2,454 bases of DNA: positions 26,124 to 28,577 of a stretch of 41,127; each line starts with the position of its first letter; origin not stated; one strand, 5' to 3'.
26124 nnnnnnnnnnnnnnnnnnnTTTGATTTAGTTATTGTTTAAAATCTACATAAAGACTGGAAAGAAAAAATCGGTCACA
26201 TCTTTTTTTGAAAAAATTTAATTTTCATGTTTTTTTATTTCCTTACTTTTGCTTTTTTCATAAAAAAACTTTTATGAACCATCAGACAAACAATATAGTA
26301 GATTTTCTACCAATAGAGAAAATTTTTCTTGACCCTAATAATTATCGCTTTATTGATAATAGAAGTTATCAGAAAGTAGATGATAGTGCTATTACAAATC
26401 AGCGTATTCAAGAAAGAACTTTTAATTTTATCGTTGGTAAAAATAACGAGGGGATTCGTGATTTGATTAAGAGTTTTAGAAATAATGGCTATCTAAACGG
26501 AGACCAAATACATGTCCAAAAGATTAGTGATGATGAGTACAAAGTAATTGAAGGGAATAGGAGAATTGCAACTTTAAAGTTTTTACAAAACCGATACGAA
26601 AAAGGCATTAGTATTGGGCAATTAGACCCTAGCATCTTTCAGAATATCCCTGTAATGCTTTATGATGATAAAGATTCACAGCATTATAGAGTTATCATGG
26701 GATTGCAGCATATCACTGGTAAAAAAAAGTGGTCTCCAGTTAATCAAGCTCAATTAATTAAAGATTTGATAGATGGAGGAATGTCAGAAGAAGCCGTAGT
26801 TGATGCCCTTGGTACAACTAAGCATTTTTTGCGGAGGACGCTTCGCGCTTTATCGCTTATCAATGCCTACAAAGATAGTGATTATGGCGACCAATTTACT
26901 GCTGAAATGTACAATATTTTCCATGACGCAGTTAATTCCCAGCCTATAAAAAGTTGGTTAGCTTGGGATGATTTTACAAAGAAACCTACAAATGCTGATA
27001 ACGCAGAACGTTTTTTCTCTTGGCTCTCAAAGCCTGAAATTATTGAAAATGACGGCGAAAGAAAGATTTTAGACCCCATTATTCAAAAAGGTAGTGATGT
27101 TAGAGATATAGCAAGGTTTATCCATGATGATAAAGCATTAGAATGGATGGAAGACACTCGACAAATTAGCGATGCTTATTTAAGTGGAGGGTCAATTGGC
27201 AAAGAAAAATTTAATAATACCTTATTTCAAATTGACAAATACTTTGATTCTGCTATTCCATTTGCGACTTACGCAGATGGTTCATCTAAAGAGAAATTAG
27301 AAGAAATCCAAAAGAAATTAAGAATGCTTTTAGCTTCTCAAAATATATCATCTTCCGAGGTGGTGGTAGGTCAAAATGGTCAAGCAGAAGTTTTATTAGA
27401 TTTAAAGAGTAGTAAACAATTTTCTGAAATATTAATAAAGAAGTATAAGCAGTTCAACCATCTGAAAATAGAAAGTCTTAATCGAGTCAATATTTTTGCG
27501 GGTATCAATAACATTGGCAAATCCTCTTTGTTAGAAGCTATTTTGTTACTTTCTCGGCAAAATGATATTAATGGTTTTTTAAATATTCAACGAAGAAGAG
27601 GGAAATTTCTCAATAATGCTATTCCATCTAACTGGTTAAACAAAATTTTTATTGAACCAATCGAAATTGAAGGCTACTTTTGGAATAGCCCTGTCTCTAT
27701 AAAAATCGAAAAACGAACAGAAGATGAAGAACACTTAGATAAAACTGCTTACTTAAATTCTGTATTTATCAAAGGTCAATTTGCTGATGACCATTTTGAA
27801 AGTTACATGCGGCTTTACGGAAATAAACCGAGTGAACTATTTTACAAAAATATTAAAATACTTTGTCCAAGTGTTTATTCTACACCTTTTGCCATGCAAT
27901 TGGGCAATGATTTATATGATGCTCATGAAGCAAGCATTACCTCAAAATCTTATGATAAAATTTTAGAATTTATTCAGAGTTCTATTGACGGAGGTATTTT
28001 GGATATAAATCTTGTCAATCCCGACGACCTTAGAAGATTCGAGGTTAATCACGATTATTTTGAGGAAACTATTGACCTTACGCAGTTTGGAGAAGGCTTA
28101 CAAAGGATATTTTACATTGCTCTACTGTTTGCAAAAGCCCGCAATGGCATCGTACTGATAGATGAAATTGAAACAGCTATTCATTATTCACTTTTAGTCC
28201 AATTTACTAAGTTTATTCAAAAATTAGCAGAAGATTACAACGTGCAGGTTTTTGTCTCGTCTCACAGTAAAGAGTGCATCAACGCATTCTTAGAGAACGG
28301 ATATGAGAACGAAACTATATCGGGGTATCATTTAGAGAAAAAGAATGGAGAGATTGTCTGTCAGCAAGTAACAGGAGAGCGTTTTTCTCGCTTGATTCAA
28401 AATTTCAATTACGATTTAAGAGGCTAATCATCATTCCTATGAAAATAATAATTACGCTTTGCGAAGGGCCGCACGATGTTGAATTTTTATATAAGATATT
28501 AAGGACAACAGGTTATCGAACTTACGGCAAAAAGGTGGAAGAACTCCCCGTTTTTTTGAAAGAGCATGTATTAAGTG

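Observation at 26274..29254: ParB-like N-domain fused to an ABC-type ATPase, paired with a small Toprim-like protein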

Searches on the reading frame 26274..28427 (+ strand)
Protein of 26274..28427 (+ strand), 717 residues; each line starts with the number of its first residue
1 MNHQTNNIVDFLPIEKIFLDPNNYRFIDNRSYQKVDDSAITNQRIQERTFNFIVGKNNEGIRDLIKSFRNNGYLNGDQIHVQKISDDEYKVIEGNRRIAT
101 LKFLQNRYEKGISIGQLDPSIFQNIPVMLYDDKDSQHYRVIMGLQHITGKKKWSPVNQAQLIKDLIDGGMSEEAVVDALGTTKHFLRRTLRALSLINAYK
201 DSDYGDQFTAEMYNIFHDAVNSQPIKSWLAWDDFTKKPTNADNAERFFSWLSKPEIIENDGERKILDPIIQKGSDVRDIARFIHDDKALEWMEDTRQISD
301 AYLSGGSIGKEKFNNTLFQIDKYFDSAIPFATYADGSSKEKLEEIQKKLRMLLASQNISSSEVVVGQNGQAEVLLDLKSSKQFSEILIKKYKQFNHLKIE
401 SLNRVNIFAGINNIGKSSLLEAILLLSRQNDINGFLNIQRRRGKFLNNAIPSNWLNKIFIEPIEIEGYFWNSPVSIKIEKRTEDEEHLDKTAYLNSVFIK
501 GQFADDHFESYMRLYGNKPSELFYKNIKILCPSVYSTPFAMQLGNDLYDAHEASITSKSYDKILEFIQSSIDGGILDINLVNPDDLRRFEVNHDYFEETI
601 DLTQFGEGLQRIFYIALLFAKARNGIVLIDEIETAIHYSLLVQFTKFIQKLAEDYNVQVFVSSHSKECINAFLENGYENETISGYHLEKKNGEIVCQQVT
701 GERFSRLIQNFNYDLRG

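Call 4: search_protein_families(library=pfam, proteins=[window:26274-28427:+], max_evalue=1)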
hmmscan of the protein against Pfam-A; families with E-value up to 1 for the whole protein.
window:26274-28427:+ (717 aa): 7 families
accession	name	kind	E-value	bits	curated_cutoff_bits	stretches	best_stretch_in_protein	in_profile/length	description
PF13175.12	AAA_15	-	1.4e-16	61.6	32.1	2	578-669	290-374/374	AAA ATPase domain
PF13304.12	AAA_21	-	1.7e-16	61.6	27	1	405-665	1-299/304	AAA domain, putative AbiEii toxin, Type IV TA system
PF02463.25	SMC_N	-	8.1e-08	32.4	40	2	582-671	114-204/220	RecF/RecN/SMC N terminal domain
PF13476.12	AAA_23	-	0.0064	17.6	27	1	386-426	2-42/201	AAA domain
PF02195.25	ParB_N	-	0.0099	16.3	26.3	1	55-99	21-63/95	ParB N-terminal domain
PF20702.3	nSTAND2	-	0.057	13.1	24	1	175-263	10-96/279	Novel STAND NTPase 2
PF11444.14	DUF2895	-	0.12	12.3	22.6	1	309-399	80-172/198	Protein of unknown function (DUF2895)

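Call 5: search_protein_families(library=padloc, proteins=[window:26274-28427:+], max_evalue=1)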
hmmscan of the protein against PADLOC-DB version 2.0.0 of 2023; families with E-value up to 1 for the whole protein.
window:26274-28427:+ (717 aa): 104 families (the best 25 are shown)
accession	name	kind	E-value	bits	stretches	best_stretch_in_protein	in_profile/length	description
PDLC04607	PDC-M38A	-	1.7e-269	894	1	3-717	3-715/715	-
PDLC04608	PDC-M38A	-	3.4e-46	156.6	1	382-716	4-366/367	-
PDLC04611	PDC-M38A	-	2.7e-37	127.2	2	547-687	202-350/383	-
PDLC02336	AbiLi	-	5.3e-36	122.9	1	385-710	4-335/340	AbiLi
PDLC04609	PDC-M38A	-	4e-30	103.3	2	598-716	249-371/371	-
PDLC02980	AriA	-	1.5e-20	72.4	2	565-670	198-304/304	-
PDLC03878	NsnB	-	2.6e-19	68.2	1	384-672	3-284/345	-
PDLC04610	PDC-M38A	-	3.5e-18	64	2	601-692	250-339/362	-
PDLC02981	AriAB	-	3.4e-17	60.4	2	589-690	295-394/694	-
PDLC02979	AriA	-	4.9e-17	60.8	2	579-669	290-373/373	-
PDLC02335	AbiLi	-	8.3e-14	49.4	1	370-673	46-243/326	AbiLi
PDLC04393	PDC-M07A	-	2.1e-12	44.8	2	556-679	236-363/435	-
PDLC04214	HEC-02A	-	2.9e-12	44.5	2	599-673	210-286/338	-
PDLC00271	PtuA1|PtuA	-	2.1e-11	42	2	384-447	4-66/421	AAA ATPase domain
PDLC00102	GajA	-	2.2e-11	41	2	385-456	5-75/532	AAA ATPase domain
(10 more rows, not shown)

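Call 8: search_protein_families(library=ncbifam, proteins=[window:26274-28427:+], max_evalue=0.01)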
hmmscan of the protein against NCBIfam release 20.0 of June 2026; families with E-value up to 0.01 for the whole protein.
window:26274-28427:+ (717 aa): 5 families
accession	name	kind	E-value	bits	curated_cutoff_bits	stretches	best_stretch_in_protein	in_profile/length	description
NF041760.1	PtuA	equivalog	2.1e-08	33.5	500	1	379-424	48-93/524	retron Ec78 anti-phage system effector ATPase PtuA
TIGR00180.1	parB_part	domain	1.7e-06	27.9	58.45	1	35-104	8-72/186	ParB/RepB/Spo0J family partition protein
NF047739.1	antiphage_MADS3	equivalog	2.1e-06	27.1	420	1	385-427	4-45/427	methylation-associated defense system AAA family ATPase MAD3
TIGR00611.2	recf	equivalog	2.7e-06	26.8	172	1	384-428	2-46/339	DNA replication/repair protein RecF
NF038234.1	retron_eff_Eco8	equivalog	2.7e-06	26.3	250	1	384-423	4-43/679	retron Eco8 family effector endonuclease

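Call 11: find_homologous_proteins(query=window:26274-28427:+, max_evalue=0.00001)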
Query window:26274-28427:+ (717 aa): 391 proteins with E <= 0.00001 among 8000 candidates; the best 120 are listed.
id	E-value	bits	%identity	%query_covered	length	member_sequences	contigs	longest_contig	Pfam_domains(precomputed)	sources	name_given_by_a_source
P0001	0.0e+0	1613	100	100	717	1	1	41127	PF13175.13,PF02463.26,PF13304.13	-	-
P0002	0.0e+0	1285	79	99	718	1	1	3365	PF13175.13,PF02463.26,PF13304.13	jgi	-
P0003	0.0e+0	1227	77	100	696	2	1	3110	PF13175.13,PF02463.26,PF13304.13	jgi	-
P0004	5.2e-212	724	49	99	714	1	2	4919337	PF13175.13,PF13476.13,PF02463.26,PF02195.27,PF13304.13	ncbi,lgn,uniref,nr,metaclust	ncbi:putative ATPase [Bernardetia litoralis DSM 6794]|uniref:Putative ATPase n=1 Tax=Bernardetia lit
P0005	3.6e-208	711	48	98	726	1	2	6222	PF13175.13,PF13476.13,PF02463.26,PF13304.13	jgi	-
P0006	1.6e-206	706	47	99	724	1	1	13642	PF13175.13,PF13304.13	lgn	-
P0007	1.0e-204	700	47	99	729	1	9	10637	PF13175.13,PF02463.26,PF13304.13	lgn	-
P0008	1.8e-204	699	47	98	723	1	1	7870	PF13175.13,PF13476.13,PF02463.26,PF13304.13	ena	-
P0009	2.3e-204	699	47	99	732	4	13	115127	PF13175.13,PF02463.26,PF13304.13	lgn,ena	-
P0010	3.3e-203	695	47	98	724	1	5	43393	PF13175.13,PF13304.13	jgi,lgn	jgi:hypothetical protein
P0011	1.7e-202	693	47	99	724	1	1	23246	PF13175.13,PF13476.13,PF13304.13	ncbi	ncbi:MAG: AAA family ATPase [Saprospiraceae bacterium]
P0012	1.6e-199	683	46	98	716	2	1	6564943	PF13175.13,PF02463.26,PF13304.13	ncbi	-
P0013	1.7e-199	683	47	98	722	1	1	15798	PF13175.13,PF13476.13,PF02463.26,PF13304.13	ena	-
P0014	2.0e-199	682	47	98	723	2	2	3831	PF13175.13,PF13304.13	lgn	-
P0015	1.7e-198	679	47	98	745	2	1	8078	PF13175.13,PF02463.26,PF13304.13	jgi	-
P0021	1.5e-190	653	46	100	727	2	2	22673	PF13175.13,PF02463.26,PF02195.27,PF13304.13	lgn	-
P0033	9.8e-183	627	44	98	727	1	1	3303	PF13175.13,PF02195.27,PF13304.13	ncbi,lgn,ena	-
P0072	8.3e-174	598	41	98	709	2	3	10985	PF13175.13,PF02195.27,PF13304.13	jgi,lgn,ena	-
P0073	3.2e-173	596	42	98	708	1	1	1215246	PF13175.13,PF02195.27,PF13304.13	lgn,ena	-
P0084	9.4e-173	594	42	98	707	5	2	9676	PF13175.13,PF02463.26,PF02195.27,PF13304.13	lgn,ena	-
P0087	1.6e-172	593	43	98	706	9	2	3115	PF13175.13,PF02195.27,PF13304.13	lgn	-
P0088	1.9e-172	593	42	98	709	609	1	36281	PF13175.13,PF02463.26,PF02195.27,PF13304.13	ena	-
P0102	7.6e-171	588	41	98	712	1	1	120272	PF13175.13,PF02195.27,PF13304.13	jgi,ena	-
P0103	7.9e-171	588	41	98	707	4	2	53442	PF13175.13,PF02195.27,PF13304.13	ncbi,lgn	-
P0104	9.4e-171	588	41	98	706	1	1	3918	PF13175.13,PF02195.27,PF13304.13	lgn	-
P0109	2.5e-170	586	41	98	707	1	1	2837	PF13175.13,PF02195.27,PF13304.13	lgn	-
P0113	5.2e-170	585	41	98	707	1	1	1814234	PF13175.13,PF02195.27,PF13304.13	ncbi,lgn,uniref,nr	ncbi:AAA family ATPase [Chryseobacterium sp. OV279]|uniref:AAA family ATPase n=1 Tax=Chryseobacteriu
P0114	6.3e-170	585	42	98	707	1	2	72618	PF13175.13,PF02195.27,PF13304.13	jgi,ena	-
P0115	1.1e-169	584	41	98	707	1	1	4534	PF13175.13,PF02195.27,PF13304.13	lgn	-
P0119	3.6e-169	582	42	98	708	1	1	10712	PF13175.13,PF02195.27,PF13304.13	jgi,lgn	-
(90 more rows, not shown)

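Call 37: find_related_loci(query=A2, collection=genome_contigs, flank=8000)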
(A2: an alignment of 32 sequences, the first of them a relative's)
Query A2 (717 aa) in genome_contigs; peptide patterns used: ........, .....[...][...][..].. (x = any residue, [..] = any of these).
599 stretches matched a pattern (row limit reached: there are more); 378 encode a relative of the query (tblastn E <= 1e-3); the best 80 are kept; 80 distinct loci.
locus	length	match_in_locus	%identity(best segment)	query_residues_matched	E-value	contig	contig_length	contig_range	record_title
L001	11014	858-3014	47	9-716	0e+0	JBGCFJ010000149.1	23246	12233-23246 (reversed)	MAG: Saprospiraceae bacterium isolate SGMAG-24 contig149, whole genome shotgun sequence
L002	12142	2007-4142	46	11-716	0e+0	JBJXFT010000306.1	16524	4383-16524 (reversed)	MAG: Saprospiraceae bacterium isolate F1F2.bin.416 k127_1453550, whole genome shotgun sequence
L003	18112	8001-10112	48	12-717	0e+0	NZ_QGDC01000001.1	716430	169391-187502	Mucilaginibacter hurinus strain ZR32 contig_1_, whole genome shotgun sequence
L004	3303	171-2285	44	14-717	0e+0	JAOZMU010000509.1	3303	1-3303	MAG: Bacteroidales bacterium isolate GMC3.metabat2.81 GMC3_16801_length_3303_cov_10.838362, whole genome shotgun sequenc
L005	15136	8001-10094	43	14-716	0e+0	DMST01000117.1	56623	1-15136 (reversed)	MAG TPA_asm: Cytophagales bacterium isolate UBA9432 contig_116, whole genome shotgun sequence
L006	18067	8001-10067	46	12-698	0e+0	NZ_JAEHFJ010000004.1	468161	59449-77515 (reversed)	Aureibaculum flavum strain A20 A20_scaffold4, whole genome shotgun sequence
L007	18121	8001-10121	43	17-717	0e+0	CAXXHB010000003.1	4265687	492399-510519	MAG: Spirochaetota bacterium isolate 9c02a98b-b84c-44b5-ab69-c94782187e37 genome assembly, contig: contig_3, whole genom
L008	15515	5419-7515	41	14-716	3e-180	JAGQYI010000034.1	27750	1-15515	MAG: Cyclobacteriaceae bacterium isolate HKST-UBA61 k127_987199, whole genome shotgun sequence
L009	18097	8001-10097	41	14-716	1e-179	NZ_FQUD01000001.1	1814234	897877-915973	Chryseobacterium sp. OV279, whole genome shotgun sequence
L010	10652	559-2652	41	14-716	6e-179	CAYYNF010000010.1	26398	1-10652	MAG TPA_asm: uncultured Flavobacteriaceae bacterium isolate SRP237667_co1_33 genome assembly, contig: NODE_237_length_26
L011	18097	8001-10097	41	14-716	4e-178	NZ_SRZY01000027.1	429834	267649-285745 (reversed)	Sphingobacterium lumbrici strain 1.3611 contig027, whole genome shotgun sequence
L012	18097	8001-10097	41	14-716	3e-178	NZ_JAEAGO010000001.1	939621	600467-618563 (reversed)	Penaeicola halotolerans strain LMIT005 NODE_1_length_939621_cov_176.455983, whole genome shotgun sequence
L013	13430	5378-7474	41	14-716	3e-178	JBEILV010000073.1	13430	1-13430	MAG: Flavobacterium sp. isolate Sample-104-S78-bin-56 Sample_104_S78-bin_56-k141_1635993, whole genome shotgun sequence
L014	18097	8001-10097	41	14-716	8e-178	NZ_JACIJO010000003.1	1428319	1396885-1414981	Algoriphagus iocasae strain DSM 102044 Ga0373360_03, whole genome shotgun sequence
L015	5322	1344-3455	41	14-716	0e+0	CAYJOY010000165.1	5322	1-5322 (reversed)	MAG TPA_asm: uncultured Lentimicrobiaceae bacterium isolate ERP123703_co5_260 genome assembly, contig: NODE_10424_length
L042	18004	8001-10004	43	14-691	5e-163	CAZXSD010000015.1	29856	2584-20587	MAG TPA_asm: uncultured Sulfurimonas sp. isolate binchicken_co36_175 genome assembly, contig: NODE_893_length_29856_cov_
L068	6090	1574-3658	39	14-694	5e-154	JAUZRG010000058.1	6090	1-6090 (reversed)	MAG: Mariprofundaceae bacterium isolate 11ROV6_HD102-AMOR20_M1349 AMOR20_M1349_contig58, whole genome shotgun sequence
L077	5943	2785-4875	40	14-695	7e-153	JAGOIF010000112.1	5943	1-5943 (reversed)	MAG: Aliarcobacter sp. isolate Go_SlPrim_bin_95 Go_SlPrim_20306_length_5943_cov_19.855743, whole genome shotgun sequence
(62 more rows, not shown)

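Call 40: predict_structure(alignment_id=A2)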
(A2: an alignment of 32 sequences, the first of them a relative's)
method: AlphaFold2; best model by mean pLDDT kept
length: 717 residues; sequences in the alignment: 32
mean_pLDDT: 84.9   pTM: 0.53
mean pLDDT of the five models: 84.9, 84.7, 83.8, 82.8, 82.6
residues with pLDDT >= 90: 294; 70-90: 353; 50-70: 51; < 50: 19
segments of 3 or more residues with pLDDT < 50: 1-7, 358-369
pLDDT, mean of each block of 10 residues (from residue 1): 47 91 76 81 89 87 91 80 86 89 94 91 88 74 83 86 89 90 90 92 88 92 94 91 94 84 86 90 88 86 67 75 79 78 74 53 42 66 91 93 93 90 95 86 68 85 93 94 78 91 92 86 84 83 71 88 94 92 80 93 89 92 92 83 94 93 90 89 93 90 88 85
secondary structure, 60 per line:
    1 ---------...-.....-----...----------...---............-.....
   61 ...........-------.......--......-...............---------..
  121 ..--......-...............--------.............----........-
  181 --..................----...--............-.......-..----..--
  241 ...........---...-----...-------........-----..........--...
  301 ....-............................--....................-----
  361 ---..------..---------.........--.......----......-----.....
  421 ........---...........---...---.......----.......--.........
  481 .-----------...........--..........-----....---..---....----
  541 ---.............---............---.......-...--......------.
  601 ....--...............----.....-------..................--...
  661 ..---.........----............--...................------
elements in order (helices of 4 or more, strands of 3 or more residues): E10-12 H43-54 H56-71 E79-85 E88-93 H95-109 H119-122 E125-130 H132-146 H155-167 H172-179 H183-200 H210-221 H223-229 H241-251 E255-257 E263-265 H273-280 H286-295 H298-304 H306-333 H336-355 E383-391 E394-400 E405-410 H416-428 H432-442 H452-458 E463-469 E472-481 E493-503 E506-515 E521-524 E533-536 H544-556 H560-571 E575-581 E588-593 H607-621 E626-630 H638-655 E658-662 H666-674 E682-690 E693-700 H701-711

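Call 43: search_solved_structures(query=A2, max_evalue=1, show_alignments=0)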
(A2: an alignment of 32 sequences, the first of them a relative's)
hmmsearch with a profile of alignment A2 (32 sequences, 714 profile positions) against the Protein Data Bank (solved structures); distinct sequences matched with E-value up to 1: 38.
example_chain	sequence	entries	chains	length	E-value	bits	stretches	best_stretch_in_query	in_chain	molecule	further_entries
9n69_A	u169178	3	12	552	4.6e-07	31.7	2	373-482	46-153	AAA family ATPase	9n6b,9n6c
22bu_B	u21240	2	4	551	6.7e-05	24.5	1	335-423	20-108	AAA family ATPase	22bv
9vkz_A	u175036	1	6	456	6.9e-05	24.5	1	378-422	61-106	Retron Ec78 probable ATPase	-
9vh1_D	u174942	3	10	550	7.6e-05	24.3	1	379-422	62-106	Retron Ec78 probable ATPase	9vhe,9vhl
9kjx_B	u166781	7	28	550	8.6e-05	24.1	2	379-422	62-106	AAA family ATPase | Retron I-A effector PtuA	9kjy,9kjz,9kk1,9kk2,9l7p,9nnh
5z68_A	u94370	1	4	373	9.1e-05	24.1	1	378-427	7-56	DNA replication and repair protein RecF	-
5z69_A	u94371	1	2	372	0.00014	23.5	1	381-427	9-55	DNA replication and repair protein RecF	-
8ee4_A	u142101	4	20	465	0.00018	23.1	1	617-664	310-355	PtuA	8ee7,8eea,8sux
5z67_A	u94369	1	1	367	0.0002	22.9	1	381-427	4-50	DNA replication and repair protein RecF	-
9nnb_C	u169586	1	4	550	0.00076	21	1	379-422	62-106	Retron I-A effector PtuA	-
9nnk_C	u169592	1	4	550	0.00089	20.8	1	379-422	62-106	Retreon I-A effector PtuA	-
9u9y_A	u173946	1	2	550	0.0012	20.4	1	620-673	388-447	AAA family ATPase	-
1us8_A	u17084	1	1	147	0.0013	20.3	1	382-424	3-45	DNA DOUBLE-STRAND BREAK REPAIR RAD50 ATPASE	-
1f2t_A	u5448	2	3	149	0.0013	20.2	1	382-424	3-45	RAD50 ABC-ATPASE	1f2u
1ii8_A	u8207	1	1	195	0.0014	20.2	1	382-424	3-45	Rad50 ABC-ATPase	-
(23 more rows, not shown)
